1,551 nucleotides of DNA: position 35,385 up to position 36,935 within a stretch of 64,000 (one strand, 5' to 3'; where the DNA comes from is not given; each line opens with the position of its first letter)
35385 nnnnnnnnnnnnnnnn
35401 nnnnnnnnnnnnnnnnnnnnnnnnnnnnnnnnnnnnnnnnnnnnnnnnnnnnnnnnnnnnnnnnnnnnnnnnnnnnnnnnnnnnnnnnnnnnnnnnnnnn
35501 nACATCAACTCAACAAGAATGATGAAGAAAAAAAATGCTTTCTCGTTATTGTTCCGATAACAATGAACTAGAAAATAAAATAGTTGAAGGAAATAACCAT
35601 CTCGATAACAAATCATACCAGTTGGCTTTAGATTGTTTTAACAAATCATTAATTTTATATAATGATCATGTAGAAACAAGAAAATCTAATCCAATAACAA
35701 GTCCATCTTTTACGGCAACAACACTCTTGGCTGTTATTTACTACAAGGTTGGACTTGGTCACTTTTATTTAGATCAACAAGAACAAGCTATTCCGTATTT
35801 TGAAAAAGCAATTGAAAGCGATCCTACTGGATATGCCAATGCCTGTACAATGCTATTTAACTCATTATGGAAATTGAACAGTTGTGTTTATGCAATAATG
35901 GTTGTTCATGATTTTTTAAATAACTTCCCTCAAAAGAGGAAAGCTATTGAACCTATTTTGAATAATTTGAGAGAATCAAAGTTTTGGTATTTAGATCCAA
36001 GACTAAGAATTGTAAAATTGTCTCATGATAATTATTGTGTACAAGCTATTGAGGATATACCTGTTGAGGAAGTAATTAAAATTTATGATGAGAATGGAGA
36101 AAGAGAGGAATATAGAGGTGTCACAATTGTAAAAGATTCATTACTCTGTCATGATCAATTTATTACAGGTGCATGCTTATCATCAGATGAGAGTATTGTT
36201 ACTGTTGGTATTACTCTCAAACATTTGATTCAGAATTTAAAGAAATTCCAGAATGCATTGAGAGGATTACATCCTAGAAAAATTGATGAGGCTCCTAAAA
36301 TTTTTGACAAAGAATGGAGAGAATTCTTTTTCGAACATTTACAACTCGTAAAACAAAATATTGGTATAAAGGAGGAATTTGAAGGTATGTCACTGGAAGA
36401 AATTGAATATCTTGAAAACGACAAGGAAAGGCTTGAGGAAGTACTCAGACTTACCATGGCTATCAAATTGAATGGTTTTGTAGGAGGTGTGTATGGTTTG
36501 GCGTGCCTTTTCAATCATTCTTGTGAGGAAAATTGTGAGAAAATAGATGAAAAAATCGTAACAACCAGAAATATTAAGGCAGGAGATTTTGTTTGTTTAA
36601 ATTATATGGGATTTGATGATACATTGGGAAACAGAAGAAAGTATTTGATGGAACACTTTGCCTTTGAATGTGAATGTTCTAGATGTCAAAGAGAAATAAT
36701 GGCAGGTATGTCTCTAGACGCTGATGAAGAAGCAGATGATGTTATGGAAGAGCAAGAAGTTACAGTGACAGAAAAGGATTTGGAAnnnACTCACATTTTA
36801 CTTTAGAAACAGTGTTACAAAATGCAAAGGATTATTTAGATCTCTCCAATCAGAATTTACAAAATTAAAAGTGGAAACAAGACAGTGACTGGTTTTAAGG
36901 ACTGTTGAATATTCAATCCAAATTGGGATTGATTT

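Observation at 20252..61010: Hyper-compact gene packing: nt-scale spacers, overlapping convergent stop codons, and a uniform 37-47 nt intron class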

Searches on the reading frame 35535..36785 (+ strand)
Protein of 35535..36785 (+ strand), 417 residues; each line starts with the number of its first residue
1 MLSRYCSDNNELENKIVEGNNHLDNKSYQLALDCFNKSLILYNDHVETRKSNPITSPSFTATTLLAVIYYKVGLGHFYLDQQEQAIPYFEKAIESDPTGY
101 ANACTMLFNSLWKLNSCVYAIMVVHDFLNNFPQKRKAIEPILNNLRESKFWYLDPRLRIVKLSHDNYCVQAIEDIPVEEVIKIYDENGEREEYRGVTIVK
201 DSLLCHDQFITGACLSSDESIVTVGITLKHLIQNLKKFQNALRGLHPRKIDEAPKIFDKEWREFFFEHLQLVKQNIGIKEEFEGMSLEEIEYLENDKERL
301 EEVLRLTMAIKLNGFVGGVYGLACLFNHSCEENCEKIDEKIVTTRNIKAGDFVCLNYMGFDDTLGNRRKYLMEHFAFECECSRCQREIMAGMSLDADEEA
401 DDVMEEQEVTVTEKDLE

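Call 16: search_protein_families(library=pfam, proteins=[window:35535-36785:+], max_evalue=0.01)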
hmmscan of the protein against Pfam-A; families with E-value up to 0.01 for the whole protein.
window:35535-36785:+ (417 aa): 5 families
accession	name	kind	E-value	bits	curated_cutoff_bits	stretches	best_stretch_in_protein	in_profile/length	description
PF07719.23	TPR_2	-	2.2e-08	34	27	1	68-98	3-33/34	Tetratricopeptide repeat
PF00515.34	TPR_1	-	1e-07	31.9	27.8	1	66-98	1-33/34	Tetratricopeptide repeat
PF00856.33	SET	-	6.7e-06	26.9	22.4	1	167-357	2-104/105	SET domain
PF13181.12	TPR_8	-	5.2e-05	23.5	25.7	1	68-97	3-32/34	Tetratricopeptide repeat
PF13424.12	TPR_12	-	0.0021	18.7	30.1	0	65-95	44-74/77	Tetratricopeptide repeat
